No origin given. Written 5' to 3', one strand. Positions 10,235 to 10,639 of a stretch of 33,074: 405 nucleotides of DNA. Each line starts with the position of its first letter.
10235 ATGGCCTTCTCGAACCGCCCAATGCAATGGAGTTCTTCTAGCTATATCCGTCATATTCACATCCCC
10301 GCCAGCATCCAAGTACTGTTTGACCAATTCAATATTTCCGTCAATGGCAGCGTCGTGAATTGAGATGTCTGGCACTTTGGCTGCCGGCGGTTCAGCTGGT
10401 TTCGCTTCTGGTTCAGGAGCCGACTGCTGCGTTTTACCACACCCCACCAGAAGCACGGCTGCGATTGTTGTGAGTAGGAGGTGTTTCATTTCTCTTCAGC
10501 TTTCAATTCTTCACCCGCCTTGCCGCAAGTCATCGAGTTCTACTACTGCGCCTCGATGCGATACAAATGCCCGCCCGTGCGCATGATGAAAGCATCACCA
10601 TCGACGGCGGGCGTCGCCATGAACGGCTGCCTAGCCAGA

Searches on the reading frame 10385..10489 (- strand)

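Call 32: search_protein_families(library=ncbifam, proteins=[window:10385-10489:-], max_evalue=1)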
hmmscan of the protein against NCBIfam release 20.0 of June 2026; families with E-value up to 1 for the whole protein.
seq(35 aa): 17 families
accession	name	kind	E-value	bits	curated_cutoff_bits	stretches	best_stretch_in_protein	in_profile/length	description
NF047847.2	SS_mature_LptM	equivalog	0.008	16.2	27.7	1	1-18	1-21/31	LPS translocon maturation chaperone LptM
TIGR04359.1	TrbK_RP4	equivalog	0.032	14.2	23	1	4-29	3-26/67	entry exclusion lipoprotein TrbK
TIGR03302.1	OM_YfiO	subfamily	0.035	13.6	81.4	1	2-32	2-33/239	outer membrane protein assembly factor BamD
NF038215.1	acineto_lipo_PV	hypoth_equivalog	0.04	13.6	33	1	4-26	5-28/55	NF038215 family lipoprotein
NF041193.1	lipo_SP0191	subfamily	0.042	13.9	75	1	2-27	3-28/190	SP0191 family lipoprotein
NF053526.1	Myco_lipo_LppK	equivalog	0.043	13.8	125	1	6-34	12-40/167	lipoprotein LppK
NF047408.1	SA0632_fam_LP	equivalog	0.043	13.5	70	1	1-22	1-23/68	SA0632 family lipoprotein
NF052634.1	Riean_0653_fam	subfamily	0.066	14.1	57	1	1-27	1-27/176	Riean_0653 family protein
TIGR02722.1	lp_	equivalog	0.089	12.8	110.55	1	4-32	4-35/189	penicillin-binding protein activator LpoB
NF052664.1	HP0135_fam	equivalog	0.1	12.8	85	1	4-28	3-27/43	HP0135 family lipoprotein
NF033765.2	gliding_CglD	equivalog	0.1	10.3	400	1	4-29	9-34/1124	adventurous gliding motility lipoprotein CglD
NF033894.1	Eex_IncN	subfamily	0.12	12.3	33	1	3-23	2-24/65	EexN family lipoprotein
NF046038.1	NGK_0946_fam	subfamily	0.13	12.7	45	1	1-23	1-23/102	NGK_0946 family protein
NF047686.1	IsaB_fam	equivalog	0.15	12.2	45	1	1-32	1-32/156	immunodominant staphylococcal antigen IsaB family protein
NF040901.1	SeO3_TeO2_ExtH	equivalog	0.16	10.9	200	1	4-29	10-36/430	selenite/tellurite reduction operon rhodanese-like protein ExtH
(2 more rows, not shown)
